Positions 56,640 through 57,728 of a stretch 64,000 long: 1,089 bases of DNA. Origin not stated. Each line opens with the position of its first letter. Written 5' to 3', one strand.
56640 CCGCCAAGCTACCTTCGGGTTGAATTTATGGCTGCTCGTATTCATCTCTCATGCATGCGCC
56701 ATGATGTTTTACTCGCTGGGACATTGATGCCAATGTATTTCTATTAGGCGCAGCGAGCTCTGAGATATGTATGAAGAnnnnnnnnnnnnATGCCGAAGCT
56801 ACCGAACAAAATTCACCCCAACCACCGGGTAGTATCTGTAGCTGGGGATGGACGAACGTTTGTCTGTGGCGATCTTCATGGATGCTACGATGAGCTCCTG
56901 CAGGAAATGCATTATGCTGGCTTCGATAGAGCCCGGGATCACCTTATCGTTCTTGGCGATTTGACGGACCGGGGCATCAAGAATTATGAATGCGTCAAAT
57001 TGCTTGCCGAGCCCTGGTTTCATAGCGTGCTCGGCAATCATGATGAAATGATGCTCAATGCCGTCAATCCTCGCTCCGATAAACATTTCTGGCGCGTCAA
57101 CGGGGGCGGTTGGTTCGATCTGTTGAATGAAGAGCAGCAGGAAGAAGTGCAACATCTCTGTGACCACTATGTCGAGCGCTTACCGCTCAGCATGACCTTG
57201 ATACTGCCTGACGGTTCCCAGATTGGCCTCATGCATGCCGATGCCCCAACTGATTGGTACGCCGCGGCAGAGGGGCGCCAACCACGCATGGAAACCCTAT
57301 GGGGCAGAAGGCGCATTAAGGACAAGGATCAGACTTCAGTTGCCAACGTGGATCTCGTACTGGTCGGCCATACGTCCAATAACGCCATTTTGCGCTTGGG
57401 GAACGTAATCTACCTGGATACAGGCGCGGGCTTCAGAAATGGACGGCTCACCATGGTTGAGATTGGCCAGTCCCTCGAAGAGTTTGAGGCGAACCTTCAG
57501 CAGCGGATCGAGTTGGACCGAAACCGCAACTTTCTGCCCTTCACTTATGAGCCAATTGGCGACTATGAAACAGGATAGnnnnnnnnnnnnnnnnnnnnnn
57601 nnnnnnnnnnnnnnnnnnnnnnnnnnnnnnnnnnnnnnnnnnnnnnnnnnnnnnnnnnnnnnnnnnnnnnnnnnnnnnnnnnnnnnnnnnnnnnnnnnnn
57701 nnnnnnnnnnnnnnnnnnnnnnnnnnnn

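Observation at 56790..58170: Coupled lambda-type Ser/Thr phosphatase and DEDDh exonuclease next to a HipA kinase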

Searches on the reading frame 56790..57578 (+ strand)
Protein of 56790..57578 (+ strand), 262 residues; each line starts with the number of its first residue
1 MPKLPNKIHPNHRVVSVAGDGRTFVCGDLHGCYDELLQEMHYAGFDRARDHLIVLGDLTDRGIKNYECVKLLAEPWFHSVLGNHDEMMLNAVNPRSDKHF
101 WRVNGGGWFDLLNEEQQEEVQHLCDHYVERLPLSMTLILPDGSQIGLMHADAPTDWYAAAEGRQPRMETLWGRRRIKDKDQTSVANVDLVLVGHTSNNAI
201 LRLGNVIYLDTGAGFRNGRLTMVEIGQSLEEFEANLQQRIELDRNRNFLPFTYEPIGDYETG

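Call 3: search_protein_families(library=pfam, proteins=[window:56790-57578:+])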
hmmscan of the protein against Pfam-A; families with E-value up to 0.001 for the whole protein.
window:56790-57578:+ (262 aa): 2 families
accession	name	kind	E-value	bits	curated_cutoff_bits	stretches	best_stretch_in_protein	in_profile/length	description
PF00149.33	Metallophos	-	5.6e-15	56.7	21.5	1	22-195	2-188/191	Calcineurin-like phosphoesterase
PF12850.12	Metallophos_2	-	1.9e-05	25.2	27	1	24-213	4-134/154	Calcineurin-like phosphoesterase superfamily domain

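Call 4: search_protein_families(library=padloc, proteins=[window:56790-57578:+], max_evalue=0.01)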
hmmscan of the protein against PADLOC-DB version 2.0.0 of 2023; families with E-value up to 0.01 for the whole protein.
window:56790-57578:+ (262 aa): 0 families

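Call 5: search_protein_families(library=phrogs, proteins=[window:56790-57578:+], max_evalue=0.001)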
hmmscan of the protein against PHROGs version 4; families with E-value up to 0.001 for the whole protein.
window:56790-57578:+ (262 aa): 5 families
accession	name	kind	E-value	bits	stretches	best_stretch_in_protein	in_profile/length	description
phrog_246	-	other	2.4e-68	232.1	1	12-259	167-416/417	NinI-like serine-threonine phosphatase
phrog_9096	-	unknown function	1e-29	104.5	1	23-138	15-129/157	-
phrog_20114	-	other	2.8e-15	57.8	1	23-92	5-77/131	phosphoesterase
phrog_8238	-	DNA, RNA and nucleotide metabolism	5e-07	29.2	1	17-93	168-249/737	RNA ligase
phrog_28031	-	unknown function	1.9e-05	25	1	22-93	142-224/406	-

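Call 6: search_protein_families(library=ncbifam, proteins=[window:56790-57578:+], max_evalue=0.001)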
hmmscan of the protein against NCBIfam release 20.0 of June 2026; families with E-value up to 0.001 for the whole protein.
window:56790-57578:+ (262 aa): 6 families
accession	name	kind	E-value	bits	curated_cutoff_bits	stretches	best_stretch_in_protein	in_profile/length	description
NF008516.0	PRK11439.1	equivalog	2.6e-40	138.8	326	1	23-225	19-217/218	protein-serine/threonine phosphatase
NF007425.0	PRK09968.1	equivalog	2.6e-33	115.5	332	1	23-225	17-217/218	protein-serine/threonine phosphatase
NF001204.0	PRK00166.1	equivalog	1.2e-15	57.5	176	1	23-156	3-127/276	symmetrical bis(5'-nucleosyl)-tetraphosphatase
TIGR00668.1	apaH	equivalog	4.1e-11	42.8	222.85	1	23-91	3-73/279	bis(5'-nucleosyl)-tetraphosphatase (symmetrical) ApaH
TIGR04075.1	bacter_Pnkp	equivalog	6.8e-07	27.8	750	1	25-222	184-400/851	polynucleotide kinase-phosphatase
NF010148.0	PRK13625.1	equivalog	3.4e-05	23.5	340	1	25-134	5-127/245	bis(5'-nucleosyl)-tetraphosphatase PrpE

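Call 8: search_solved_structures(query=window:56790-57578:+, max_evalue=0.01, show_alignments=2)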
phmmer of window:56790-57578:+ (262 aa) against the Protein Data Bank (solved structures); distinct sequences matched with E-value up to 0.01: 88 (the best 60 are shown).
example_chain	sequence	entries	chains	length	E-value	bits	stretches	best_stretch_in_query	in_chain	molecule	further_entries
1g5b_A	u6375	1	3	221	2.3e-42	148.2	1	23-225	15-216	SERINE/THREONINE PROTEIN PHOSPHATASE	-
2qjc_A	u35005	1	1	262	8.7e-11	44.6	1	20-98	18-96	Diadenosine tetraphosphatase, putative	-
9t9n_A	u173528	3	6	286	7.4e-09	38.3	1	23-158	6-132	Bis(5'-nucleosyl)-tetraphosphatase, symmetrical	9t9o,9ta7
4j6o_A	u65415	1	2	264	1.2e-08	37.6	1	52-222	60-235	Metallophosphoesterase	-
2dfj_A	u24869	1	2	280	6e-08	35.4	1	23-89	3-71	diadenosinetetraphosphatase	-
9olz_A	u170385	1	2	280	6e-08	35.4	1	23-89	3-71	Bis(5'-nucleosyl)-tetraphosphatase [symmetrical]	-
9ojd_A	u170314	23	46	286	6.2e-08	35.3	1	23-89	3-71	Bis(5'-nucleosyl)-tetraphosphatase [symmetrical] | Bis(5'-nucleosyl)-tetraphosphatase, symmetrical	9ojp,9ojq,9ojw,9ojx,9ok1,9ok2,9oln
9oly_A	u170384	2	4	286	8.1e-07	31.6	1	23-89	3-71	Bis(5'-nucleosyl)-tetraphosphatase [symmetrical]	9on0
8jfy_D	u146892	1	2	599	1.1e-06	31.2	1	9-91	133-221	Serine/threonine-protein phosphatase rdgC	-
8jfw_D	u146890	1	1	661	1.3e-06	31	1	9-91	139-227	Serine/threonine-protein phosphatase rdgC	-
7n6g_4D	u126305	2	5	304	3.4e-06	29.6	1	24-92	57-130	FAP15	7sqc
6obs_A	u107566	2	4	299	4.2e-06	29.3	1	24-97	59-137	Serine/threonine-protein phosphatase PP1-alpha catalytic subunit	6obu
1s70_A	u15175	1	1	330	4.6e-06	29.2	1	24-92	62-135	Serine/threonine protein phosphatase PP1-beta (or delta) catalytic subunit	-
9o65_C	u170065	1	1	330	6e-06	28.8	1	23-92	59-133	Serine/threonine-protein phosphatase PP1-alpha catalytic subunit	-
1u32_A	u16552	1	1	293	6.1e-06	28.8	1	24-92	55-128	Serine/threonine protein phosphatase PP1-gamma catalytic subunit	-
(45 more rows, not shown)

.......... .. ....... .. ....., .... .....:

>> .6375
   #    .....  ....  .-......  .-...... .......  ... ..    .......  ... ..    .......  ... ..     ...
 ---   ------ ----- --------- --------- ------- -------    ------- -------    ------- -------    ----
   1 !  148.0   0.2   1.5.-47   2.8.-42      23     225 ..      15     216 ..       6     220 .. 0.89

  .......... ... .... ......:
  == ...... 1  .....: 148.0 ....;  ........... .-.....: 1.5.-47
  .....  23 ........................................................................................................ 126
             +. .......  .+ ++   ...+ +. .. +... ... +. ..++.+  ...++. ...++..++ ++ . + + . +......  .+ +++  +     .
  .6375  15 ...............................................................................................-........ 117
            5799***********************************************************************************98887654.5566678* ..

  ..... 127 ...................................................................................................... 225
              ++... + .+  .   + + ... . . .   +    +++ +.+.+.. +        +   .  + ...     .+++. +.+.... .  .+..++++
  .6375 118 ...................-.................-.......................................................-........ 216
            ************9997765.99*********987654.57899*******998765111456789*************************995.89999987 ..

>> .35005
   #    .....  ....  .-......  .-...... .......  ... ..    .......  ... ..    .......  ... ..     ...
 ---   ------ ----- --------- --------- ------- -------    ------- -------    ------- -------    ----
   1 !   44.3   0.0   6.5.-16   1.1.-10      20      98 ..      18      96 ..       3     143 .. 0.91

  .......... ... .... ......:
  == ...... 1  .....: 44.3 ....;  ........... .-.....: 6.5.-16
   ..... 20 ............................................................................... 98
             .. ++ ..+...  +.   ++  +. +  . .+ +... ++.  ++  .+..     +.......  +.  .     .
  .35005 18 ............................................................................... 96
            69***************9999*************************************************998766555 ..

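Call 17: find_homologous_proteins(query=window:56790-57578:+)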
Query window:56790-57578:+ (262 aa): 139 proteins with E <= 0.001 among 707 candidates; the best 120 are listed.
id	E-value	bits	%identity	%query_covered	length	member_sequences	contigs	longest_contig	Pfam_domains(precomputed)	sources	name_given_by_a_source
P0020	1.9e-167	573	94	100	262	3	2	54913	PF00149.34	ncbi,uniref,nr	ncbi:metallophosphoesterase [Kordiimonas lipolytica]|uniref:Metallophosphoesterase n=1 Tax=Kordiimon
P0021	1.0e-153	528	85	100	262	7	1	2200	PF00149.34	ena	-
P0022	9.1e-126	437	71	100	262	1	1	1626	PF00149.34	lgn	-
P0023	2.5e-116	406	63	100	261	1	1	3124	PF00149.34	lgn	-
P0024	3.4e-115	402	63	100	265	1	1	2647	PF00149.34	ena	-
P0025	1.5e-114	400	65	100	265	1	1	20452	PF00149.34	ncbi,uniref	ncbi:metallophosphoesterase [Kordiimonas sp.]|uniref:metallophosphoesterase n=1 Tax=Kordiimonas sp. 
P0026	1.9e-114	399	65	100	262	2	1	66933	PF12850.13,PF00149.34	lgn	-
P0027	4.7e-109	382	60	100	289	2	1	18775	PF00149.34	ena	-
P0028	1.1e-104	367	58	100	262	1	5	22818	PF00149.34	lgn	-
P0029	2.0e-104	367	60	100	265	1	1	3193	PF00149.34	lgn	-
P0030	3.5e-97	343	56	100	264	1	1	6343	PF00149.34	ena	-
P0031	1.3e-95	338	60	92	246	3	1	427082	PF12850.13,PF00149.34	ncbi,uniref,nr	ncbi:metallophosphoesterase [Kordiimonas lipolytica]|uniref:metallophosphoesterase n=1 Tax=Kordiimon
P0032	1.4e-86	308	65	77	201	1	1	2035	PF00149.34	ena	-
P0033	1.3e-80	288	50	96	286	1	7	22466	PF00149.34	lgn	-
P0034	2.6e-76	274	54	86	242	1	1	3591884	PF00149.34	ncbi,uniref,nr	ncbi:metallophosphoesterase [Gimibacter soli]|uniref:Metallophosphoesterase n=1 Tax=Gimibacter soli 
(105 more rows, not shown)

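Call 26: find_encoding_contigs(protein=P0031, flank=10000, max_places=2)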
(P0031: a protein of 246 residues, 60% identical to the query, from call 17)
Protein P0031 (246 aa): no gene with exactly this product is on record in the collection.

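Call 27: find_encoding_contigs(protein=P0034, flank=10000, max_places=2)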
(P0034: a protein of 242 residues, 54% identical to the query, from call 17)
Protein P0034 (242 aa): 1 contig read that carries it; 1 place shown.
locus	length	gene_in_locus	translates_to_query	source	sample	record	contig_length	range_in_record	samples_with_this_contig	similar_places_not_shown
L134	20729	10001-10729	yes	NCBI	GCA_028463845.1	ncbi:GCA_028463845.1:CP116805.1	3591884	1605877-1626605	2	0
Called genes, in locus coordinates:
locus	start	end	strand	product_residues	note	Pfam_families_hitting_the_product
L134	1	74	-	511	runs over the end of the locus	PF01266:DAO, PF12831:FAD_oxidored (weak), PF16901:DAO_C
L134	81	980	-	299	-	PF00106:adh_short, PF13561:adh_short_C2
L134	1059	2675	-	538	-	PF00501:AMP-binding, PF13193:AMP-binding_C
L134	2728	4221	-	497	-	PF00370:FGGY_N, PF02782:FGGY_C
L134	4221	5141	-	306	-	PF12146:Hydrolase_4, PF00561:Abhydrolase_1, PF12697:Abhydrolase_6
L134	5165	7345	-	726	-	PF07715:Plug, PF00593:TonB_dep_Rec_b-barrel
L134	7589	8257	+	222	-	PF00440:TetR_N, PF13305:TetR_C_33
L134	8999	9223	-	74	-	-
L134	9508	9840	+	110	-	-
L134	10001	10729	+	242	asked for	PF00149:Metallophos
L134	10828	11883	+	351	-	PF01223:Endonuclease_NS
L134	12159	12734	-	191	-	PF00353:HemolysinCabind (weak), PF07589:PEP_exosort_dom (faint)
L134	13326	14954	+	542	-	PF09299:Mu-transpos_C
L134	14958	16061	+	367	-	PF05621:TniB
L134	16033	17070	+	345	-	PF06527:TniQ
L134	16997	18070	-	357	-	PF00589:Phage_integrase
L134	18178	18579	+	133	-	-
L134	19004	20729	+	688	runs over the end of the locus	-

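Call 28: find_encoding_contigs(protein=P0026, flank=10000, max_places=2)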
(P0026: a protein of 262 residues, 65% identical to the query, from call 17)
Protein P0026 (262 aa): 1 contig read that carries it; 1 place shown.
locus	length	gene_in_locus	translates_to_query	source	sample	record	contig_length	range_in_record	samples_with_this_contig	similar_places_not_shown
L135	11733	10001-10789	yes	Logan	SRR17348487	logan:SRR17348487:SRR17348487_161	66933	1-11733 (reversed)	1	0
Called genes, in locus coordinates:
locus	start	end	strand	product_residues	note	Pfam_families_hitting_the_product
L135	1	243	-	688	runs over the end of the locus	PF02518:HATPase_c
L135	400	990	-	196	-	PF21926:FeeM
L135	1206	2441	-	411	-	PF07690:MFS_1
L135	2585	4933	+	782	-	PF03636:Glyco_hydro_65N, PF03632:Glyco_hydro_65m, PF03633:Glyco_hydro_65C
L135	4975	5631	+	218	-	PF00702:Hydrolase, PF13419:HAD_2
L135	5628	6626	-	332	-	PF00356:LacI, PF00532:Peripla_BP_1, PF13407:Peripla_BP_4, PF13377:Peripla_BP_3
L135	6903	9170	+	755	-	PF07715:Plug, PF00593:TonB_dep_Rec_b-barrel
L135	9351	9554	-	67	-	PF05532:CsbD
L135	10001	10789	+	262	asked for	PF00149:Metallophos, PF12850:Metallophos_2 (weak)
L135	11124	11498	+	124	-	-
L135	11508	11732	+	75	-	?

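Call 33: find_related_loci(query=A2, collection=metagenome_contigs, flank=6000)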
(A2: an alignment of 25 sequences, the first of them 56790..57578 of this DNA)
Query A2 (262 aa) in metagenome_contigs; peptide patterns used: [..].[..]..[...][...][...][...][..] (x = any residue, [..] = any of these).
600 stretches matched a pattern (row limit reached: there are more); 507 encode a relative of the query (tblastn E <= 1e-3); the best 80 are kept; 80 distinct loci.
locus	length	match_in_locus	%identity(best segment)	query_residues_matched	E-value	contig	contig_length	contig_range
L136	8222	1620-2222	40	24-225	5e-43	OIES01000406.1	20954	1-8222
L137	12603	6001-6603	40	24-225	4e-42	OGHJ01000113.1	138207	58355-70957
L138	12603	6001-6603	40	24-225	4e-42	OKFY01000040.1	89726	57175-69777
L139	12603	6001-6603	40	24-225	2e-42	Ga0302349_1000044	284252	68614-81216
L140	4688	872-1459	37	20-225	5e-42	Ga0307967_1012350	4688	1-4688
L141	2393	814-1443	41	21-225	2e-41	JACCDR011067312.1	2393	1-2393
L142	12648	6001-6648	39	10-225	2e-41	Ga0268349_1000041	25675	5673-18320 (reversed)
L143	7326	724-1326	40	24-225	4e-41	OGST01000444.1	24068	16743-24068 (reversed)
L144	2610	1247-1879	37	11-225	4e-41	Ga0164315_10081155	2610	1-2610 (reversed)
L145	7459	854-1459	39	23-225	2e-40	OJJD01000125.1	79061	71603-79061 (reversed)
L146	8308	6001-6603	39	24-225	2e-40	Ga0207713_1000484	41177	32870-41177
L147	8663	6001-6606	39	23-225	7e-40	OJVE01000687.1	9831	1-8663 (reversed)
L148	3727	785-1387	38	24-225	4e-40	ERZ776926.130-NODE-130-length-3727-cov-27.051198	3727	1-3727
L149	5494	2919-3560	39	12-225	2e-39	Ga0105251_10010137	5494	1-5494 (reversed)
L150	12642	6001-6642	40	12-225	1e-39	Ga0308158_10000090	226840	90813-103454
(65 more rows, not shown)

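Call 34: find_related_loci(query=A2, collection=viral_contigs, flank=6000)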
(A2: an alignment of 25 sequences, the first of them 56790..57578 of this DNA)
Query A2 (262 aa) in viral_contigs; peptide patterns used: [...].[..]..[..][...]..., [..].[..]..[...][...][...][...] (x = any residue, [..] = any of these).
600 stretches matched a pattern (row limit reached: there are more); 560 encode a relative of the query (tblastn E <= 1e-3); the best 80 are kept; 80 distinct loci.
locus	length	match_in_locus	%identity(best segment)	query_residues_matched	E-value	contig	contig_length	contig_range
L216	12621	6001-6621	45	21-225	1e-48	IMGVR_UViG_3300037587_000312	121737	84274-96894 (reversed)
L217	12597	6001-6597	43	21-224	3e-46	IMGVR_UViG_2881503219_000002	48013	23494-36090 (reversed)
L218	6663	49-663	42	22-225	9e-45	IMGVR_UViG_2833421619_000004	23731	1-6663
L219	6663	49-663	42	22-225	9e-45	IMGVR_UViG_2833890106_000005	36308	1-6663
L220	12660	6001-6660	40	24-246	9e-44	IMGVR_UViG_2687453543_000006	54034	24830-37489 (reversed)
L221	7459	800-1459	39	24-246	2e-43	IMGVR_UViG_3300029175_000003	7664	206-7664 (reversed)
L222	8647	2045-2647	40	24-225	2e-43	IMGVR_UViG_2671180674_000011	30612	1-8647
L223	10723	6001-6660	39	24-246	3e-43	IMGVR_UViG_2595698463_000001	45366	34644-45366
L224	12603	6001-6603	40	24-225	2e-43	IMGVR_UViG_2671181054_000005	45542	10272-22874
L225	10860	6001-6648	39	21-241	7e-43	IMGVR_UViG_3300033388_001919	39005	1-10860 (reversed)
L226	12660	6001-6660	39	24-246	6e-43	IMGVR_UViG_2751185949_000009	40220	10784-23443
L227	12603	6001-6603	40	24-225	2e-42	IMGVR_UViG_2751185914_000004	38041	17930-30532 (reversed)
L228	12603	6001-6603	40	24-225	2e-42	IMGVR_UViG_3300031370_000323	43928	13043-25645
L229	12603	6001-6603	38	20-223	2e-42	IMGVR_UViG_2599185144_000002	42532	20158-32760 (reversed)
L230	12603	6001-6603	40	24-225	2e-42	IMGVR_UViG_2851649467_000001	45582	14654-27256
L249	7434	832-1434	38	24-225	4e-41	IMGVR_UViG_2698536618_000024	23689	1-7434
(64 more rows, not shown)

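Call 47: search_dna_similar(query=window:56790-57578:+, collection=phages, mode=protein, max_rows=15, max_evalue=0.001)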
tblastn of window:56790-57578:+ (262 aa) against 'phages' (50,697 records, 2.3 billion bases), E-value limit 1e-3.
Records with a match: 1434; places in all: 1437; records where one place covers at least 80% of the query: 1073.
Best place of each record, by identity: <60% 1434.
By first word of the organism name: Vibrio 373; Escherichia 333; Salmonella 292; Klebsiella 111; Enterococcus 69; Enterobacteria 21; Aeromonas 21; Listeria 19; Pseudomonas 18; Acinetobacter 14; and 44 more.
By host as written in the record: - 405; Escherichia coli 122; Salmonella enterica subsp. enterica serovar Enteritidis PT1 39; Klebsiella pneumoniae 36; Vibrio harveyi BAA-1116 36; Salmonella enterica 27; Salmonella sp. 25; Salmonella enterica subsp. enterica serovar Enteritidis 22; and 320 more.
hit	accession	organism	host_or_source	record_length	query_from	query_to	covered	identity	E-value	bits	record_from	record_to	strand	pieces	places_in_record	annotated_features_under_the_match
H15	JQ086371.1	Enterobacteria phage HK225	Escherichia coli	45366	24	246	85%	39.4%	7e-40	152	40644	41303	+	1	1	NinI protein | hypothetical protein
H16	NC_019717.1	Enterobacteria phage HK225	Escherichia coli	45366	24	246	85%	39.4%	7e-40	152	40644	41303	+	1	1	serine/threonine protein phosphatase | HNH endonuclease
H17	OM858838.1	Shigella phage B2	Shigella flexneri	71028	22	225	78%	40.9%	9e-34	134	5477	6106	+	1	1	serine/thereonine protein phosphatase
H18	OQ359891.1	Salmonella phage vB_SenP_UTK0001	Salmonella enterica subsp. enterica ...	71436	22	225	78%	40.9%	9e-34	134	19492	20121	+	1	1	serine/threonine protein phosphatase 1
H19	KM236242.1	Escherichia phage Pollock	Escherichia coli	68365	22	225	78%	40.7%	1e-36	143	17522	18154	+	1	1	serine/threonine protein phosphatase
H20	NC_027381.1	Escherichia phage Pollock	Escherichia coli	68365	22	225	78%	40.7%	1e-36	143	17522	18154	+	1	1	NinI-like serine-threonine phosphatase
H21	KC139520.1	Salmonella phage FSL SP-076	Salmonella enterica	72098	22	225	78%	40.5%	3e-34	135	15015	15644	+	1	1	NinI protein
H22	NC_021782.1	Salmonella phage FSL SP-076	Salmonella enterica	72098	22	225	78%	40.5%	3e-34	135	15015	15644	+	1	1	NinI-like serine-threonine phosphatase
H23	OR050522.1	Salmonella phage SP154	Salmonella enterica subsp. enterica ...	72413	22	225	78%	40.5%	3e-34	135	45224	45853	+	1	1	serine/threonine protein phosphatase 1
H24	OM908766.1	Salmonella phage S5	Salmonella sp.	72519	22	225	78%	40.5%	3e-34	135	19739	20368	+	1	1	serine/threonine-protein phosphatase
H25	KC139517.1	Salmonella phage FSL SP-058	Salmonella enterica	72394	22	225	78%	40.5%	1e-33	134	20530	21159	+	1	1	NinI protein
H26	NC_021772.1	Salmonella phage FSL SP-058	Salmonella enterica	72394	22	225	78%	40.5%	1e-33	134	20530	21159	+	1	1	NinI-like serine-threonine phosphatase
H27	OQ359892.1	Salmonella phage vB_SenP_UTK0002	Salmonella enterica subsp. enterica ...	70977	22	225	78%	40.5%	3e-33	133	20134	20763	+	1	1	putative serine/threonine protein phosphatase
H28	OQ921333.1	Escherichia phage vB_EcoP_PAS61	Escherichia coli strain A11-1675 ...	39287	24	225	77%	40.8%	3e-36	142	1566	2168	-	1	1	serine/threonine protein phosphatase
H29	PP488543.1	Escherichia phage BP9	Escherichia coli SL19-2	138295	24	225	77%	40.8%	3e-36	142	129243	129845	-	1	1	serine/threonine-protein phosphatase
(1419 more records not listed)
